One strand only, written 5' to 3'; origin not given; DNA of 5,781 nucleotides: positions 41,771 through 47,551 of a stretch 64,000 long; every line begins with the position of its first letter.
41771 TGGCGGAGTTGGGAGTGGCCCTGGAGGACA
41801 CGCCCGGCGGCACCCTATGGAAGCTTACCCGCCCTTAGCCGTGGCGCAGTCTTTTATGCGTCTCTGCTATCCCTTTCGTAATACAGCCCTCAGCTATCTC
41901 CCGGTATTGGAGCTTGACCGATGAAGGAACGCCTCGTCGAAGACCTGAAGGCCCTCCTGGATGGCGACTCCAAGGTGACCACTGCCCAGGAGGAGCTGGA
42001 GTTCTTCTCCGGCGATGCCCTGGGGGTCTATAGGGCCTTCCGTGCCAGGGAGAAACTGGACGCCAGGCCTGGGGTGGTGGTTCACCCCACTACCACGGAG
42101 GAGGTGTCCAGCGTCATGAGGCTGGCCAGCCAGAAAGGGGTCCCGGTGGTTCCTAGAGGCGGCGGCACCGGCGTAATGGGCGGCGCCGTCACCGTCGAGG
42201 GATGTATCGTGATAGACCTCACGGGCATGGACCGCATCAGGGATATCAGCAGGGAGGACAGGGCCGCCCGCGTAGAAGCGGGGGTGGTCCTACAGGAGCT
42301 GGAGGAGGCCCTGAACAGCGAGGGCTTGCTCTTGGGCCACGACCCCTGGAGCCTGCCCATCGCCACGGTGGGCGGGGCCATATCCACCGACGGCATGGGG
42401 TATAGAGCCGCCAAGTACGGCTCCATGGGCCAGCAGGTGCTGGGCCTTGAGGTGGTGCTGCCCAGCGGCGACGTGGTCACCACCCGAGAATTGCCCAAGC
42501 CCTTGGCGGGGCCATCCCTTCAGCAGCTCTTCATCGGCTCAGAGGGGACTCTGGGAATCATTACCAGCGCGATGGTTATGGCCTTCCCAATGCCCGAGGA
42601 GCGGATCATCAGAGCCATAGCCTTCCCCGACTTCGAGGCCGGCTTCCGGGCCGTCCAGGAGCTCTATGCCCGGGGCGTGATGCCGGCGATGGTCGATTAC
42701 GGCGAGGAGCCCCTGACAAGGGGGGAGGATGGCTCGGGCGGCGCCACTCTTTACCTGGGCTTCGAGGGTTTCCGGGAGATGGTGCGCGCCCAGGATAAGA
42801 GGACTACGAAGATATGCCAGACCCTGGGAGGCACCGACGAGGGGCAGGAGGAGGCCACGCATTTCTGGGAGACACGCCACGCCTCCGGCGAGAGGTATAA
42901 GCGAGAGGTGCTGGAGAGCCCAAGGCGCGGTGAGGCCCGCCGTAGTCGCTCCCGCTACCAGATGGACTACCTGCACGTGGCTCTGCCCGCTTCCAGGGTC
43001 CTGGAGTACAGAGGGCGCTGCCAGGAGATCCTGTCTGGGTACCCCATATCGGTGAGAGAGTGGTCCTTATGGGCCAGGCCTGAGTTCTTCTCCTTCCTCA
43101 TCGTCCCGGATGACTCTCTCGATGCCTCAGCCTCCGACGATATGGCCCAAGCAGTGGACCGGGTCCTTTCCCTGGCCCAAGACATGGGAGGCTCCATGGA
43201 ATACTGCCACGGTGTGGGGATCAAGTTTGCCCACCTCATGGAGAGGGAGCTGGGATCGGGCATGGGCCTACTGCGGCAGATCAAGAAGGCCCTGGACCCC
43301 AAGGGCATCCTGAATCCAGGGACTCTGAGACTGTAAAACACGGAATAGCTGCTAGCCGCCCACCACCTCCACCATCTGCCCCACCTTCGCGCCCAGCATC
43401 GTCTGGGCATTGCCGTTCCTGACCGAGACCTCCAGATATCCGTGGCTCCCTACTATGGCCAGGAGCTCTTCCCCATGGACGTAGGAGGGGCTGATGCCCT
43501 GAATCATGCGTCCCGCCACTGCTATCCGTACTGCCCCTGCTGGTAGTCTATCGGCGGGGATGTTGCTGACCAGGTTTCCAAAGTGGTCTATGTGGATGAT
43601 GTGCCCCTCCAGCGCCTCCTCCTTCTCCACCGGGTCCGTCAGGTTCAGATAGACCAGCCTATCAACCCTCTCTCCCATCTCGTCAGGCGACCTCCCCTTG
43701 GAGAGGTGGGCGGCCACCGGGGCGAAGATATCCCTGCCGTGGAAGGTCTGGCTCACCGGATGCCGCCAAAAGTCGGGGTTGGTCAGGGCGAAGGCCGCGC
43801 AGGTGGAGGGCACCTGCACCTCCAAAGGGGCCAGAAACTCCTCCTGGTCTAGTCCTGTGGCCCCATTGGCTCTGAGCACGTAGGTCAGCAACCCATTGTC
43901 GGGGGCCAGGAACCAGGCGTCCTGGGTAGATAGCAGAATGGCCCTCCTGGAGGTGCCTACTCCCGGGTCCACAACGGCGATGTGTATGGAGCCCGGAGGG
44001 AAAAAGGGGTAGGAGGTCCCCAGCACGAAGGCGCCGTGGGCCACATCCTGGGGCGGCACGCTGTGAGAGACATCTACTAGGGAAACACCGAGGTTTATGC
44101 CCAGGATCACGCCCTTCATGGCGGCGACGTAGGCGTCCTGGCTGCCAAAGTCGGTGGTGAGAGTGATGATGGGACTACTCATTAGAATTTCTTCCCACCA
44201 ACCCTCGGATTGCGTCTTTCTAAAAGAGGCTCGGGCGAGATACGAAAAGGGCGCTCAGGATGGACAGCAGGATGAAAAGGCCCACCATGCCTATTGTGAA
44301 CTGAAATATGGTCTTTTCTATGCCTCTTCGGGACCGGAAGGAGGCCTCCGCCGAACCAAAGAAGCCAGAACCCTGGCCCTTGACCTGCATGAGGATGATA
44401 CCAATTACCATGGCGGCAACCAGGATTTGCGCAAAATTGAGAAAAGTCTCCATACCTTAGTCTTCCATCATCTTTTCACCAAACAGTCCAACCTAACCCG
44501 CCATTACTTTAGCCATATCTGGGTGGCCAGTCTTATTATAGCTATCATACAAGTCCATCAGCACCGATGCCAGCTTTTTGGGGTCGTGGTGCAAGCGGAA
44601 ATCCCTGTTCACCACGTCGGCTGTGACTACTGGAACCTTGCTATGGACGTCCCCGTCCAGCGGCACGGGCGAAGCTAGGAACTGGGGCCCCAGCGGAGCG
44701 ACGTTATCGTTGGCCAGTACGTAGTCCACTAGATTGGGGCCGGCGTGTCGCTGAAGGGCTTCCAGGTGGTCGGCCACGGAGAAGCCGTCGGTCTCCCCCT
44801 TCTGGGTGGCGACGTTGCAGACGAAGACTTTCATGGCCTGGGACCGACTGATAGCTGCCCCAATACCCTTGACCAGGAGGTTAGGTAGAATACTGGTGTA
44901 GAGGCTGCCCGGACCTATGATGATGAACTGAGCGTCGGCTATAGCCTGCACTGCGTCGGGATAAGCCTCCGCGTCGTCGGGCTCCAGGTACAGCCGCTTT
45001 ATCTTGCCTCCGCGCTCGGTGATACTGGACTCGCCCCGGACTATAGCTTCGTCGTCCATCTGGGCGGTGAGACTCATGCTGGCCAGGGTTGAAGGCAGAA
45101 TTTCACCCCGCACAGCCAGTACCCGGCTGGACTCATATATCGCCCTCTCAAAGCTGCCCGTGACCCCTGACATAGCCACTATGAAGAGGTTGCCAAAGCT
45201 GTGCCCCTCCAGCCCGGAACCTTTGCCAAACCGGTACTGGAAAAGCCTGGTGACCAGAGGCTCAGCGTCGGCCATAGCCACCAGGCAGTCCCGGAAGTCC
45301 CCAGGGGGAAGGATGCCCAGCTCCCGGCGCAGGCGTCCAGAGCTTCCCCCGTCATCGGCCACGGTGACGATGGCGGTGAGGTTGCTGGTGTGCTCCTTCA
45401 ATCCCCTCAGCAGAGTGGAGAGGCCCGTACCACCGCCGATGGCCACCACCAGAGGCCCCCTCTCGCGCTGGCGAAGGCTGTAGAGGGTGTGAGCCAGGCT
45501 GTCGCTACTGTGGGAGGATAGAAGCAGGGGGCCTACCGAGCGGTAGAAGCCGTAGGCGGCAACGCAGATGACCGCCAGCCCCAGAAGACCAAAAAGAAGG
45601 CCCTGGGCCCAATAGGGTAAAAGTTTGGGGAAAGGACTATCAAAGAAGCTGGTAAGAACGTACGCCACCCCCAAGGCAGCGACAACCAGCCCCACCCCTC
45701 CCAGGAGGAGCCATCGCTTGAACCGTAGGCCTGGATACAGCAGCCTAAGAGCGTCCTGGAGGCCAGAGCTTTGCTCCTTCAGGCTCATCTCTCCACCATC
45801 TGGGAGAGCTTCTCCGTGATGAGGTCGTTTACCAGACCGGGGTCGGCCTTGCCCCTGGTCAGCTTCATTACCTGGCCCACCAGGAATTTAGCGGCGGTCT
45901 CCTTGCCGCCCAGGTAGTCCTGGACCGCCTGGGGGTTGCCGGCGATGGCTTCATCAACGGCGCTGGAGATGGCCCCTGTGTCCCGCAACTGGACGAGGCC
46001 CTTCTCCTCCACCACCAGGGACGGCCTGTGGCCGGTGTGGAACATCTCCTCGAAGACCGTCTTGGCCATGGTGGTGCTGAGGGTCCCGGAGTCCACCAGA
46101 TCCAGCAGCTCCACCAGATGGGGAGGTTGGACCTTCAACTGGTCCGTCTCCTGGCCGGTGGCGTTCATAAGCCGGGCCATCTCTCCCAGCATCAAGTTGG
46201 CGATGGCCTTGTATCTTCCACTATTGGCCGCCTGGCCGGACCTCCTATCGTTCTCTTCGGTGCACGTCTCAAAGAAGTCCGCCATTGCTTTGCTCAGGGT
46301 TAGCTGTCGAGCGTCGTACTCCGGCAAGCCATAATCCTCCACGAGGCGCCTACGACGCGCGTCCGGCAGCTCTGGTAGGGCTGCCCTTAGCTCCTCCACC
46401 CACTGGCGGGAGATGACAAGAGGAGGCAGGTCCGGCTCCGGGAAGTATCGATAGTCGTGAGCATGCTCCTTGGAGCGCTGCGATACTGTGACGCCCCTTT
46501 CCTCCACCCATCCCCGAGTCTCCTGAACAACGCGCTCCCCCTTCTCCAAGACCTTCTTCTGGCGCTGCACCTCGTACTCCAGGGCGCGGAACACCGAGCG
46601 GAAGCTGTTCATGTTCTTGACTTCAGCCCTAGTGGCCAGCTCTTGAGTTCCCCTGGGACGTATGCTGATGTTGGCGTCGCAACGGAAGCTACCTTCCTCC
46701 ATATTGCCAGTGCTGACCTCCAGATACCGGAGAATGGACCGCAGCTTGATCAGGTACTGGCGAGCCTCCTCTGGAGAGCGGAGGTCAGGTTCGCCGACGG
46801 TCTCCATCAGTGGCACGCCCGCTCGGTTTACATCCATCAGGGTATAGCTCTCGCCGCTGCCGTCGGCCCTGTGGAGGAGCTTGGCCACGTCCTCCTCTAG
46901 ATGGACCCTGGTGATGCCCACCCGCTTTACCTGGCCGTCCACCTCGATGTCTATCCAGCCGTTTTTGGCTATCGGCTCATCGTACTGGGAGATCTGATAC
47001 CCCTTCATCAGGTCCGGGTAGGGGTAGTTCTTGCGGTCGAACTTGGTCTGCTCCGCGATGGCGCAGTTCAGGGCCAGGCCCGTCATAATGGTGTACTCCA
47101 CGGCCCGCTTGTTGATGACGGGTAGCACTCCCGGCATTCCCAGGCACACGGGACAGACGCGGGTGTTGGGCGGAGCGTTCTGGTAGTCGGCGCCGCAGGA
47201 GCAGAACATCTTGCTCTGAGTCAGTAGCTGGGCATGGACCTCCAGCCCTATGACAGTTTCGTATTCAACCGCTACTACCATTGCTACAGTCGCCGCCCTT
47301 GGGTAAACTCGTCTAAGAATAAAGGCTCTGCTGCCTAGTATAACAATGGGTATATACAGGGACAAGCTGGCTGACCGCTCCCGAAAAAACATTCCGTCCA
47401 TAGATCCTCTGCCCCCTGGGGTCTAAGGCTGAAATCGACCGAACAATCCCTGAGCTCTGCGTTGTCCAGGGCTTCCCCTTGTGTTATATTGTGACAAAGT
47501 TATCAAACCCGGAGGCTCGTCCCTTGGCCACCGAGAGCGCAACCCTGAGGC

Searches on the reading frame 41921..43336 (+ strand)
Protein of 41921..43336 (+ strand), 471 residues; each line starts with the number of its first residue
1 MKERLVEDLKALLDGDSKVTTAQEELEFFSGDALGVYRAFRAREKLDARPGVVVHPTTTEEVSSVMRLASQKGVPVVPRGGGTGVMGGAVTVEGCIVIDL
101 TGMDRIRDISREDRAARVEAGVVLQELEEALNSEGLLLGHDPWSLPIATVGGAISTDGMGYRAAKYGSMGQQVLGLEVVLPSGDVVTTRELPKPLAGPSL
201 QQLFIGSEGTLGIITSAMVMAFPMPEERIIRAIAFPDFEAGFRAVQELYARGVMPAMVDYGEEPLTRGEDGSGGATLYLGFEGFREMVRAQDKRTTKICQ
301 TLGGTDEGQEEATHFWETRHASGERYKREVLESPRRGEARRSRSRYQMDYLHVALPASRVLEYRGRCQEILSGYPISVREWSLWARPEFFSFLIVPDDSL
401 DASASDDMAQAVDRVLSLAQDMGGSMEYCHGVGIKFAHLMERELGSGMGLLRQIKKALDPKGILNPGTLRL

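Call 38: search_protein_families(library=pfam, proteins=[window:41921-43336:+], max_evalue=0.00001)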
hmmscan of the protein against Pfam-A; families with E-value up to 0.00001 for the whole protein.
window:41921-43336:+ (471 aa): 2 families
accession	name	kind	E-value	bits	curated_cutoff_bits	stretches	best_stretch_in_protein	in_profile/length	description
PF01565.28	FAD_binding_4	-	4.5e-44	150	26.4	1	50-188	1-138/139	FAD binding domain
PF02913.24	FAD-oxidase_C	-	1.2e-22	81.3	21.2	1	225-468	2-247/248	FAD linked oxidases, C-terminal domain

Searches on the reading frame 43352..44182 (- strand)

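Call 38: search_protein_families(library=pfam, proteins=[window:43352-44182:-], max_evalue=0.00001)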
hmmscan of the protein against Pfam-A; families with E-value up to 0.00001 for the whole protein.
window:43352-44182:- (276 aa): 2 families
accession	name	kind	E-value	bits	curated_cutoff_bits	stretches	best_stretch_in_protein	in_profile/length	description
PF01887.21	SAM_HAT_N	-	2.7e-53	180.1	26.3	1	6-170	1-145/145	SAM hydroxide adenosyltransferase N-terminal domain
PF20257.3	SAM_HAT_C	-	2.4e-19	69.9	25.5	1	193-271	1-83/84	SAM hydroxide adenosyltransferase C-terminal domain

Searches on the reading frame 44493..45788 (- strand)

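Call 38: search_protein_families(library=pfam, proteins=[window:44493-45788:-], max_evalue=0.00001)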
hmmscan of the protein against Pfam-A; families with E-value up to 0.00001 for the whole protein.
window:44493-45788:- (431 aa): 1 family
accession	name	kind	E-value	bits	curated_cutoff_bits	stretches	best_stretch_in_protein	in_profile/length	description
PF01933.23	CofD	-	6.9e-106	354.1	30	1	114-362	1-252/290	2-phospho-L-lactate transferase CofD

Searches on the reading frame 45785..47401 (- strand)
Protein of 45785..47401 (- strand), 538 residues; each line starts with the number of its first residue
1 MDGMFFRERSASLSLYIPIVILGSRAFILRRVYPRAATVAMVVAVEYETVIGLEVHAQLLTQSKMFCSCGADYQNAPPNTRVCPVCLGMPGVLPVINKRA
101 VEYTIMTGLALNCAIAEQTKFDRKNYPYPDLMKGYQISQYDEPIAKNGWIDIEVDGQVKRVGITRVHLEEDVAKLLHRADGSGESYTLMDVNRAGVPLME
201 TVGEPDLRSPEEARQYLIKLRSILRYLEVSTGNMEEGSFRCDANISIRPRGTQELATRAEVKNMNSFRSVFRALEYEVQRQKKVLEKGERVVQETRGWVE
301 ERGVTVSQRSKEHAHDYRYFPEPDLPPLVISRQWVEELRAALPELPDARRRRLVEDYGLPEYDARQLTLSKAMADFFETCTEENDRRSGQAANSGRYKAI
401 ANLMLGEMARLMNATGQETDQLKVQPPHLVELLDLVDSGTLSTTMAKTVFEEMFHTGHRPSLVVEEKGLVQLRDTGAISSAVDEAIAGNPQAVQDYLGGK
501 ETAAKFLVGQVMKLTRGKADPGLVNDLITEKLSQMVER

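Call 38: search_protein_families(library=pfam, proteins=[window:45785-47401:-], max_evalue=0.00001)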
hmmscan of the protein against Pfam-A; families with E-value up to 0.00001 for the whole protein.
window:45785-47401:- (538 aa): 2 families
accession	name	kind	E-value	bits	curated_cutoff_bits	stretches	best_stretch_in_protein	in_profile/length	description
PF02934.20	GatB_N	-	6e-121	403.3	23.4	1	49-336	1-277/277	GatB/GatE catalytic domain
PF02637.23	GatB_Yqey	-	4.6e-46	156.8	27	1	393-532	9-148/148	GatB domain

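Call 62: find_homologous_proteins(query=window:45785-47401:-, max_evalue=1e-50)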
Query window:45785-47401:- (538 aa): 8000 proteins with E <= 1e-50 among 8000 candidates; the best 120 are listed.
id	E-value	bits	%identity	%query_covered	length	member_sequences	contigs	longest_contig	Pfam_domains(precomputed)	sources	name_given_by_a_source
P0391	0.0e+0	1054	94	93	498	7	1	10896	PF02637.24,PF02934.21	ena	-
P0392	2.8e-236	803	72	91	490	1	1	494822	PF02637.24,PF02934.21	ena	-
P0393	4.1e-235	799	71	92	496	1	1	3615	PF02637.24,PF02934.21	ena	-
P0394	3.1e-234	796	72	92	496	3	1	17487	PF02637.24,PF02934.21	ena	-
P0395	3.8e-234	796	71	92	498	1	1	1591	PF02637.24,PF02934.21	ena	-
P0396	1.3e-231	788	70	92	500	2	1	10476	PF02637.24,PF02934.21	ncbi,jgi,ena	-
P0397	1.2e-230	785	71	92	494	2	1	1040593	PF02637.24,PF02934.21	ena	-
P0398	1.4e-230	784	70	92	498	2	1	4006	PF02637.24,PF02934.21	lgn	-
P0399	4.8e-229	779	70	92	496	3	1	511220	PF02637.24,PF02934.21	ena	-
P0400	7.5e-229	779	70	92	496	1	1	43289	PF02637.24,PF02934.21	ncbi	ncbi:Asp-tRNA(Asn)/Glu-tRNA(Gln) amidotransferase subunit GatB [Chloroflexota bacterium]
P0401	6.1e-228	776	70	92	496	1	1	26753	PF02637.24,PF02934.21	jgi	jgi:aspartyl-tRNA(Asn)/glutamyl-tRNA(Gln) amidotransferase subunit B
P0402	1.5e-227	774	70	92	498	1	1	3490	PF02637.24,PF02934.21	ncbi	-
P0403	2.0e-227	774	66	97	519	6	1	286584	PF02637.24,PF02934.21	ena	-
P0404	3.7e-227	773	69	92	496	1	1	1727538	PF02637.24,PF02934.21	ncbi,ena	-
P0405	4.7e-227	773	72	89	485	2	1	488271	PF02637.24,PF02934.21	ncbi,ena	-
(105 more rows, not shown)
